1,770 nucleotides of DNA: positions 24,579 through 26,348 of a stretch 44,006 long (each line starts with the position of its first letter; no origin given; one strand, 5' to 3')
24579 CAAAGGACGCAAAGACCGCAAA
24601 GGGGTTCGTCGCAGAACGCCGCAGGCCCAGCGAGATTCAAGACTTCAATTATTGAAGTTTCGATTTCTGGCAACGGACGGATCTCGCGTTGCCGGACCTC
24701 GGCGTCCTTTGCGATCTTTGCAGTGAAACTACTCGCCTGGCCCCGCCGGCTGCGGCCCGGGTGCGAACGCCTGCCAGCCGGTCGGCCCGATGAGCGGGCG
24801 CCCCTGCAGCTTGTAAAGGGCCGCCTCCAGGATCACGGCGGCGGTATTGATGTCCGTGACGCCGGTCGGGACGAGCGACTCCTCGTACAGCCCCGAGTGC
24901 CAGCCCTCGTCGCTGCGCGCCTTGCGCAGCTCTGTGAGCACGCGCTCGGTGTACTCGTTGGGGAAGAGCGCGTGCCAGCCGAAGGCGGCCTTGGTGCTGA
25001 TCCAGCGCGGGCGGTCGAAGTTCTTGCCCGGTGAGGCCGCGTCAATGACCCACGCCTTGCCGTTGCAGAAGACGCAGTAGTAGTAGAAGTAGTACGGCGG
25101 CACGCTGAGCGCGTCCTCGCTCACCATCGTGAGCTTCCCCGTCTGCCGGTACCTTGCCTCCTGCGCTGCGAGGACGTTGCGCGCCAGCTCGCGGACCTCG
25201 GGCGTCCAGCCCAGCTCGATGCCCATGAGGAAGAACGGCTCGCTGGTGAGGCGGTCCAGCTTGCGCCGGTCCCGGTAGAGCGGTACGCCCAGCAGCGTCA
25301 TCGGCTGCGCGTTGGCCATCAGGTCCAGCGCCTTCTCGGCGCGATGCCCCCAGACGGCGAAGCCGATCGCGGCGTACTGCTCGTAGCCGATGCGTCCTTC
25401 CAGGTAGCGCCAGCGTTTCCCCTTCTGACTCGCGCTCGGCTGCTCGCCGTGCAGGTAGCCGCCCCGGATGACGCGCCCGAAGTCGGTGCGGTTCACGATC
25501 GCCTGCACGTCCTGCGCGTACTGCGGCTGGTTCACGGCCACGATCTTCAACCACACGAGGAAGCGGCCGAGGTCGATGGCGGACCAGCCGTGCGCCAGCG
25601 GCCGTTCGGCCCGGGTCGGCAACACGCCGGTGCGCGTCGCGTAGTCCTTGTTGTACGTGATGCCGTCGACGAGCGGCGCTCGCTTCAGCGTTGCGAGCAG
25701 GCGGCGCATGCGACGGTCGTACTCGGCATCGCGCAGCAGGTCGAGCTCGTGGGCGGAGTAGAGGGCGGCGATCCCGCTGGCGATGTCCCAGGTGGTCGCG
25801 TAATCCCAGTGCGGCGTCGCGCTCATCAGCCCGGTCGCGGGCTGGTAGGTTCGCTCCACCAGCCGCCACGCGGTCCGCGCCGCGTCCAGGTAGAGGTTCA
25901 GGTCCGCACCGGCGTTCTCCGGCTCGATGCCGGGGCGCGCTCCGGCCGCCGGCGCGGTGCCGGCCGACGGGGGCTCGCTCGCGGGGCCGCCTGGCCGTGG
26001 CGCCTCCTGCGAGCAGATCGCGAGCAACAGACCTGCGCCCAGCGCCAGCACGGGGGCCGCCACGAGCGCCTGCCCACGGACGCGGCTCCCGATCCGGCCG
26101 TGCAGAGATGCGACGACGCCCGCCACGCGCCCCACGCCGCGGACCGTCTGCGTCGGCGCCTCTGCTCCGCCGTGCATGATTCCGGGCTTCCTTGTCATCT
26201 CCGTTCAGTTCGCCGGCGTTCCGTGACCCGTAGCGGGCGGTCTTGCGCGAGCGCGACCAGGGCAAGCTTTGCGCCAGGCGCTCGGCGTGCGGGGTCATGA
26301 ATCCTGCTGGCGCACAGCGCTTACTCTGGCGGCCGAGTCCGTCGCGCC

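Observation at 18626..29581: Candidate self-contained c-di-GMP writer-modulator-reader-exporter locus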

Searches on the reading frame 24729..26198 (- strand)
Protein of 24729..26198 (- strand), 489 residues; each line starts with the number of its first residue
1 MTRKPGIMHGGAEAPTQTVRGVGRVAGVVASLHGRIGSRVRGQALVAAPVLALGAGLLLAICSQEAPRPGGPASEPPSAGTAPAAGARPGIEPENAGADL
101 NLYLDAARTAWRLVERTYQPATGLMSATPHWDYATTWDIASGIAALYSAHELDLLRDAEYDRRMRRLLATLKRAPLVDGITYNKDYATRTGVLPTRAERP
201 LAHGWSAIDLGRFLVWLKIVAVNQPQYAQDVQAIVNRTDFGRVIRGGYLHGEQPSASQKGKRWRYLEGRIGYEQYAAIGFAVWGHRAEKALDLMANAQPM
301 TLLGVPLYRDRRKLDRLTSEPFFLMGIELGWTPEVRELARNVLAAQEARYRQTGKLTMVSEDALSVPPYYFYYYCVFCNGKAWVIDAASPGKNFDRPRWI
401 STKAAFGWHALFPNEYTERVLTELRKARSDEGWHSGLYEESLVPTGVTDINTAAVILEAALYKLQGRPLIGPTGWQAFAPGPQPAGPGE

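Call 3: search_protein_families(library=pfam, proteins=[window:24729-26198:-], max_evalue=0.01)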
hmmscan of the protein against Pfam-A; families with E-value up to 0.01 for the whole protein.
window:24729-26198:- (489 aa): 1 family
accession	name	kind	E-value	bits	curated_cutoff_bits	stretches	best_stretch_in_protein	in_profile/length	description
PF11329.14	DUF3131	-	7.5e-97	325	20.3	1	106-466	2-367/367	Protein of unknown function (DUF3131)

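Call 9: search_protein_families(library=ncbifam, proteins=[window:24729-26198:-], max_evalue=0.01)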
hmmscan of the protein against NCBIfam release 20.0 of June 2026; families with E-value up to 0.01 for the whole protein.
window:24729-26198:- (489 aa): 0 families

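Call 16: search_solved_structures(query=window:24729-26198:-, max_evalue=1)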
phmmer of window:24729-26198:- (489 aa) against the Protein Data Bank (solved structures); distinct sequences matched with E-value up to 1: 0.

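Call 49: search_solved_structures(query=A2, max_evalue=10, show_alignments=1)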
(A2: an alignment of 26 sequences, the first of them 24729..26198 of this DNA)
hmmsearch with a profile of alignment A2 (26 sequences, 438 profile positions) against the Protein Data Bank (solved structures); distinct sequences matched with E-value up to 10: 1.
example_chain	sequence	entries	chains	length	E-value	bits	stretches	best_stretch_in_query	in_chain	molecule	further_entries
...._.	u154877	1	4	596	0.0022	20.2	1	54-150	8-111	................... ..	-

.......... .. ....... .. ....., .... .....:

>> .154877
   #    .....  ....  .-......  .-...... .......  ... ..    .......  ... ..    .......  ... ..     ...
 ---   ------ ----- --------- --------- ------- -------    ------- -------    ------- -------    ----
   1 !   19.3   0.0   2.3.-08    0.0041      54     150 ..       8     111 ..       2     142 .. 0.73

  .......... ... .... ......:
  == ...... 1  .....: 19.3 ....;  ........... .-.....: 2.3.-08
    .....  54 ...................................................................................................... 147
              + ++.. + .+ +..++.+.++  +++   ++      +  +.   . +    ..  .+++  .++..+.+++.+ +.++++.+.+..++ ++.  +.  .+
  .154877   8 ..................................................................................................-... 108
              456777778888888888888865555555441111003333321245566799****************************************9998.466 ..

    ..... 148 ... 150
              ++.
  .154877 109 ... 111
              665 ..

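Call 53: find_homologous_proteins(query=window:24729-26198:-, max_evalue=1e-10)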
Query window:24729-26198:- (489 aa): 1240 proteins with E <= 1e-10 among 8000 candidates; the best 120 are listed.
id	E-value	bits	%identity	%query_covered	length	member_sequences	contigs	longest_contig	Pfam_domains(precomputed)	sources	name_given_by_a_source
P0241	0.0e+0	1099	100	99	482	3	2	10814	PF11329.15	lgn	-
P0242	2.3e-138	480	52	84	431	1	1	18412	PF11329.15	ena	-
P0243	2.4e-138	480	53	85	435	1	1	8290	PF11329.15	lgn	-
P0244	5.7e-137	476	57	76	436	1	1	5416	PF11329.15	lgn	-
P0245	2.6e-135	470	53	83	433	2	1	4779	PF11329.15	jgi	jgi:hypothetical protein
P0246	1.6e-133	464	51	88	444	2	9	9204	PF11329.15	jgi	jgi:hypothetical protein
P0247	7.5e-133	462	53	86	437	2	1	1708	PF11329.15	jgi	jgi:hypothetical protein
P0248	2.0e-132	461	56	74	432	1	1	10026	PF11329.15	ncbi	-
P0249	1.3e-131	458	54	81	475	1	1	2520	PF11329.15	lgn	-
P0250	2.5e-131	457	50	89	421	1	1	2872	PF11329.15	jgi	jgi:hypothetical protein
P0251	4.1e-131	456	53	81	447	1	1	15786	PF11329.15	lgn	-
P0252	2.6e-130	454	54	77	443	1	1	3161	PF11329.15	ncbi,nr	ncbi:MAG TPA: DUF3131 domain-containing protein [Longimicrobiaceae bacterium]|nr:DUF3131 domain-cont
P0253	4.1e-130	453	52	84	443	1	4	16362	PF11329.15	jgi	jgi:hypothetical protein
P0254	3.4e-129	450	54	76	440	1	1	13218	PF11329.15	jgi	jgi:hypothetical protein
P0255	4.4e-129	450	54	76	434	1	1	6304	PF11329.15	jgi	jgi:hypothetical protein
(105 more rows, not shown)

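Call 71: predict_structure(alignment_id=A4)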
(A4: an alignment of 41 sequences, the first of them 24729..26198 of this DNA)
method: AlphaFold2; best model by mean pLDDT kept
length: 489 residues; sequences in the alignment: 41
mean_pLDDT: 84.3   pTM: 0.80
mean pLDDT of the five models: 84.3, 84.1, 83.4, 83.2, 82.4
residues with pLDDT >= 90: 349; 70-90: 28; 50-70: 35; < 50: 77
segments of 3 or more residues with pLDDT < 50: 1-4, 6-49, 60-75, 85-91
pLDDT, mean of each block of 10 residues (from residue 1): 41 38 38 37 42 49 42 50 49 68 98 98 97 97 99 98 99 95 96 91 92 98 98 98 97 89 93 97 96 96 98 95 97 95 99 98 92 95 89 91 99 98 98 98 98 99 96 70 53
secondary structure, 60 per line:
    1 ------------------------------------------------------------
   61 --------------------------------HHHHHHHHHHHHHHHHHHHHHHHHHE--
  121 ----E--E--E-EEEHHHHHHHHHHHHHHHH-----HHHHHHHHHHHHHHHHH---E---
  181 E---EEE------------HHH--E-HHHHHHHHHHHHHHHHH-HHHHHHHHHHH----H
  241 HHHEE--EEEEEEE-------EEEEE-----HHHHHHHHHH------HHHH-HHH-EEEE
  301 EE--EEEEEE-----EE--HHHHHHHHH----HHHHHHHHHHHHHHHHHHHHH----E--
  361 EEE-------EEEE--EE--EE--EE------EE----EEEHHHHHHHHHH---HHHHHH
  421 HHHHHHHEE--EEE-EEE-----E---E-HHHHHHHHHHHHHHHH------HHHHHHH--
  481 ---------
elements in order: H93-117 E133-135 H136-151 H157-173 E185-187 H207-223 H225-235 H240-243 E248-254 E262-266 H272-281 H288-291 E297-302 E305-310 H320-328 H333-353 E361-363 E371-374 E399-401 H402-411 H415-427 E432-434 E436-438 H450-465 H472-478

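Call 74: fold_search(model_id=the predicted structure, library=pdb)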
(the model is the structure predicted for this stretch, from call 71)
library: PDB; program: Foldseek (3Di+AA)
matches with E <= 10: 387; with E <= 0.001: 30
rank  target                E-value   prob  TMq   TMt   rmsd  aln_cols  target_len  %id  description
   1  4qt9_B                1.5e-10  1.00  0.58  0.68   4.9       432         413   16  Crystal structure of a putative glucoamylase (BACCAC_03554) from Bacteroides caccae ATCC 43185 at 2.05 A resolution (released 2014-08-06)
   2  4qt9_A                1.8e-10  1.00  0.58  0.68   4.8       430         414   16  Crystal structure of a putative glucoamylase (BACCAC_03554) from Bacteroides caccae ATCC 43185 at 2.05 A resolution (released 2014-08-06)
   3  3eu8_A                5.3e-10  1.00  0.57  0.65   5.0       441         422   15  Crystal structure of putative glucoamylase (YP_210071.1) from Bacteroides fragilis NCTC 9343 at 2.12 A resolution (released 2008-10-21)
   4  8xuj_A                1.3e-09  1.00  0.55  0.62   5.8       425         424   15  Structure of beta-1,2-glucanase from Endozoicomonas elysicola (EeSGL1, ligand-free) (released 2025-01-22)
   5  5gzk_A                6.7e-09  1.00  0.57  0.66   5.4       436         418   14  Endo-beta-1,2-glucanase from Chitinophaga pinensis - sophorotriose and glucose complex (released 2017-03-15)
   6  5gzh_A                1.3e-08  1.00  0.56  0.63   5.7       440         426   14  Endo-beta-1,2-glucanase from Chitinophaga pinensis - ligand free form (released 2017-03-15)
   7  8xuj_B                1.3e-08  1.00  0.54  0.62   5.0       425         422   15  Structure of beta-1,2-glucanase from Endozoicomonas elysicola (EeSGL1, ligand-free) (released 2025-01-22)
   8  5z06_B                1.8e-08  1.00  0.54  0.39   7.6       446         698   13  Crystal structure of beta-1,2-glucanase from Parabacteroides distasonis (released 2018-05-30)
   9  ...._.                5.8e-08  1.00  0.58  0.50   8.1       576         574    8  The structure of cyclization domain in cyclic beta-1,2-glucan synthase from Thermoanaerobacter italicus (released 2024-02-14)
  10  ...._B                6.4e-08  1.00  0.60  0.52   6.8       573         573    8  The structure of cyclization domain in cyclic beta-1,2-glucan synthase from Thermoanaerobacter italicus (released 2024-02-14)
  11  5z06_A                1.8e-07  1.00  0.53  0.39   7.1       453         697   13  Crystal structure of beta-1,2-glucanase from Parabacteroides distasonis (released 2018-05-30)
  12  8xul_A                2.0e-07  1.00  0.53  0.58   6.6       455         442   13  Structure of beta-1,2-glucanase from Xanthomonas campestris pv. campestris (beta-1,2-glucoheptasaccharide complex)-E23 (released 2025-01-22)
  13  4gl3                  2.8e-07  1.00  0.56  0.65   5.4       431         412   12  Crystal structure of a putative glucoamylase (BACUNI_03963) from Bacteroides uniformis ATCC 8492 at 2.01 A resolution (released 2012-08-29)
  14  6imu_A                6.4e-07  1.00  0.55  0.54   6.5       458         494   10  The apo-structure of endo-beta-1,2-glucanase from Talaromyces funiculosus (released 2019-04-10)
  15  8rf9                  7.0e-07  1.00  0.57  0.12   6.8       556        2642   10  CgsiGP1 sample in nanodisc (released 2024-03-20)
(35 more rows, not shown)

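Call 93: search_dna_similar(query=window:24729-26198:-, collection=plasmids, mode=protein, max_rows=15, max_evalue=0.00001)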
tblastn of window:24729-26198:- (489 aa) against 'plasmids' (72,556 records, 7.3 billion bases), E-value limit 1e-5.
Records with a match: 28; places in all: 63; records where one place covers at least 80% of the query: 0.
Best place of each record, by identity: <60% 28.
By first word of the organism name: Pantoea 8; Sulfitobacter 8; Nostoc 2; Paracoccus 2; Salmonella 2; Rhodobacteraceae 1; Pseudooceanicola 1; Vibrio 1; Chimaeribacter 1; Limimaricola 1; and 1 more.
By predicted mobility (MOB-suite, as given by PLSDB): non-mobilizable 25; mobilizable 2; conjugative 1.
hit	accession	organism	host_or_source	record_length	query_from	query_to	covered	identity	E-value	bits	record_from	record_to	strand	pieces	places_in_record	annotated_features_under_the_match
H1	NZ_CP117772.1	Nostoc sp. UHCC 0926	whole organism,lichen surface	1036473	107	473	75%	36.5%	2e-53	201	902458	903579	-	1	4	none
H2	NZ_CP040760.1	Paracoccus liaowanqingii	Tibetan antelope,cell culture,feces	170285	104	472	75%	36.1%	6e-54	202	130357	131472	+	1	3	DUF3131 domain-containing protein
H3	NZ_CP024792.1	Nostoc flagelliforme CCNUN1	cell culture,desert soil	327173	106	470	75%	36.2%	7e-57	211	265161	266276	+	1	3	DUF3131 domain-containing protein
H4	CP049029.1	Rhodobacteraceae bacterium SC52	Apostichopus japonicus,pure ...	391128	103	470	75%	35.4%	2e-45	177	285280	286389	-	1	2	DUF3131 domain-containing protein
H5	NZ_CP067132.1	Paracoccus seriniphilus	cell culture,washing water of Bugula ...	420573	104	470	75%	35.1%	2e-47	184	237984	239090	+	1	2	DUF3131 domain-containing protein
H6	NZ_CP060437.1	Pseudooceanicola algae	whole organism,marine macroalga Fucus ...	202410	107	466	74%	34.5%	1e-37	155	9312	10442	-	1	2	DUF3131 domain-containing protein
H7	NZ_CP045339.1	Vibrio sp. THAF190c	pure culture,Surface of a polyethylene ...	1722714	107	470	74%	34.0%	6e-53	199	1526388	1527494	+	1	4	none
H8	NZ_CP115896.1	Pantoea piersonii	Homo sapiens,blood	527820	104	469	75%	33.8%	4e-45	177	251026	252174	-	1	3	DUF3131 domain-containing protein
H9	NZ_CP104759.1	Pantoea piersonii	Homo sapiens,Cell culture,Unstimulated ...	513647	104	469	75%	33.8%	4e-45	176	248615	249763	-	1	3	DUF3131 domain-containing protein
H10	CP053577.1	Salmonella enterica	stool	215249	107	469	74%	33.6%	8e-45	176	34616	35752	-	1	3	DUF3131 domain-containing protein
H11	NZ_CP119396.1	Chimaeribacter arupi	Homo sapiens,blood culture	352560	107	469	74%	33.6%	1e-42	169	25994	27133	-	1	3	DUF3131 domain-containing protein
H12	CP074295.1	Salmonella enterica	food,mixture corn and egg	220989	107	469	74%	33.3%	3e-44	174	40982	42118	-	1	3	DUF3131 domain-containing protein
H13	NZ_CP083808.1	Pantoea agglomerans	Eucalyptus grandis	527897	104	469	75%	33.0%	8e-43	170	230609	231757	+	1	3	DUF3131 domain-containing protein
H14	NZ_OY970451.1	Pantoea sp. Nvir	-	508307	104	469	75%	33.0%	8e-43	170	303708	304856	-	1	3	DUF3131 domain-containing protein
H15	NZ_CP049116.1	Pantoea stewartii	Dracaena sanderiana,cell ...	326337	107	469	74%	33.1%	1e-44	175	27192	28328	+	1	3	DUF3131 domain-containing protein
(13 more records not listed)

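Call 95: get_annotated_region(hit=H10, flank=12000)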
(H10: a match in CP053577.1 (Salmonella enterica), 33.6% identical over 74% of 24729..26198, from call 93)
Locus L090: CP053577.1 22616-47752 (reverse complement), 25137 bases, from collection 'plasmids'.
description: Salmonella enterica strain 2012K-0845 plasmid unnamed2, complete sequence
organism: Salmonella enterica (NCBI taxid 28901)
taxonomy: Bacteria; Pseudomonadota; Gammaproteobacteria; Enterobacterales; Enterobacteriaceae; Salmonella; Salmonella enterica
host: -; source: stool; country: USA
typing (MOB-suite, as given by PLSDB): non-mobilizable; replicon IncFIB
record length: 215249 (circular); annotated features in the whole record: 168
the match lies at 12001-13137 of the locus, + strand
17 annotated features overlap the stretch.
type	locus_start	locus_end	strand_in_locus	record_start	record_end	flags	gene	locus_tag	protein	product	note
CDS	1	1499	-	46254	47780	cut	-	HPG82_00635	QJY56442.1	PTS transporter subunit EIIC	-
CDS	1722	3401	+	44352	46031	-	-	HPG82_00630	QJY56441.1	SgrR family transcriptional regulator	-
CDS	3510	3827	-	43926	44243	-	-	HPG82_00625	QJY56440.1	CcdB family protein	-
CDS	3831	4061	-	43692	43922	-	-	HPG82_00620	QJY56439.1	type II toxin-antitoxin system CcdA family antitoxin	-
CDS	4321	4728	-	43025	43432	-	-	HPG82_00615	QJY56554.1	ATP-binding protein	-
CDS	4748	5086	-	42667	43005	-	-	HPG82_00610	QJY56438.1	STAS domain-containing protein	-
CDS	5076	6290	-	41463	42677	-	-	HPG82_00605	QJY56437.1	fused response regulator/phosphatase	-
CDS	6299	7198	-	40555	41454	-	-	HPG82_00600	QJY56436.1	hypothetical protein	-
CDS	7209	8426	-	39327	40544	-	opgC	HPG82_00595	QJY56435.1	succinyl transferase OpgC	-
CDS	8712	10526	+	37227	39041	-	-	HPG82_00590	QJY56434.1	glycosyltransferase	-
CDS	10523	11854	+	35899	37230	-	-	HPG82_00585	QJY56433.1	DUF3131 domain-containing protein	-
CDS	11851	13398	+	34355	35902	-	-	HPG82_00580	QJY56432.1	DUF3131 domain-containing protein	-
CDS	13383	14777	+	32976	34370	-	-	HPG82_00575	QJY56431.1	DUF3131 domain-containing protein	-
CDS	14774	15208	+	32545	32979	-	-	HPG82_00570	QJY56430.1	globin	-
CDS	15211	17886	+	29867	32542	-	-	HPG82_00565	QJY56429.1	response regulator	-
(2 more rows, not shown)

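Call 96: get_annotated_region(hit=H2, flank=12000)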
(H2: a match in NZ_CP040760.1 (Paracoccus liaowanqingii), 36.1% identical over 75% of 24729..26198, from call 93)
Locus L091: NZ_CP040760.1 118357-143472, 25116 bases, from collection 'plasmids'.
description: Paracoccus liaowanqingii strain 2251 plasmid unnamed6, complete sequence
organism: Paracoccus liaowanqingii (NCBI taxid 2560053)
taxonomy: Bacteria; Pseudomonadota; Alphaproteobacteria; Rhodobacterales; Paracoccaceae; Paracoccus; Paracoccus liaowanqingii
host: -; source: Tibetan antelope,cell culture,feces; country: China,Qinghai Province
typing (MOB-suite, as given by PLSDB): non-mobilizable
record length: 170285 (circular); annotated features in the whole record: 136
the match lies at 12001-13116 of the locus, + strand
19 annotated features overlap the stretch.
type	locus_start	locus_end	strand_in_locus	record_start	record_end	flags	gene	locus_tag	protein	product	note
CDS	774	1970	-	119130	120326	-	-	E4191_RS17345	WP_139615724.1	IS256 family transposase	-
CDS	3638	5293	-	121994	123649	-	-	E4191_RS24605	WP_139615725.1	family 16 glycosylhydrolase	GO:0005975 - carbohydrate metabolic process [Evidence IEA]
CDS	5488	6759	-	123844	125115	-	opgC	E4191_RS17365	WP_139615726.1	OpgC domain-containing protein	-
CDS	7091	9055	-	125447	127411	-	-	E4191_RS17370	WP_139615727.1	SpoIIE family protein phosphatase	-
CDS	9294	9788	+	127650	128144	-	-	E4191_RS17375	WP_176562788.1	GAF domain-containing protein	-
CDS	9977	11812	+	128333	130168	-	-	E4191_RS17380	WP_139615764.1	glycosyltransferase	-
CDS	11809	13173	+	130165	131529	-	-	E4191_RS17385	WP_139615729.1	DUF3131 domain-containing protein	-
CDS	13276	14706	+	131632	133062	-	-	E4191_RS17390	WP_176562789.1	DUF3131 domain-containing protein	-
CDS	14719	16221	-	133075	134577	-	-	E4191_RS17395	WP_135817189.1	DUF3131 domain-containing protein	-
CDS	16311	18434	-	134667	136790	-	-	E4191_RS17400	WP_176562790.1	tetratricopeptide repeat protein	-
CDS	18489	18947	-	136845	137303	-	-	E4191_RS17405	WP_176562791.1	ATP-binding protein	-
CDS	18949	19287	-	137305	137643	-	-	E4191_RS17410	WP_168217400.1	STAS domain-containing protein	-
CDS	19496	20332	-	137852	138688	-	-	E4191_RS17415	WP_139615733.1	family 16 glycosylhydrolase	GO:0005975 - carbohydrate metabolic process [Evidence IEA]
CDS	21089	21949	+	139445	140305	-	-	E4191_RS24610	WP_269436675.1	cation:proton antiporter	GO:0006812 - monoatomic cation transport [Evidence IEA]; GO:1902600 - proton transmembrane transport [Evidence IEA]; ...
CDS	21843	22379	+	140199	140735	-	-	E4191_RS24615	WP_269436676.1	cation:proton antiporter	GO:0006812 - monoatomic cation transport [Evidence IEA]; GO:1902600 - proton transmembrane transport [Evidence IEA]; ...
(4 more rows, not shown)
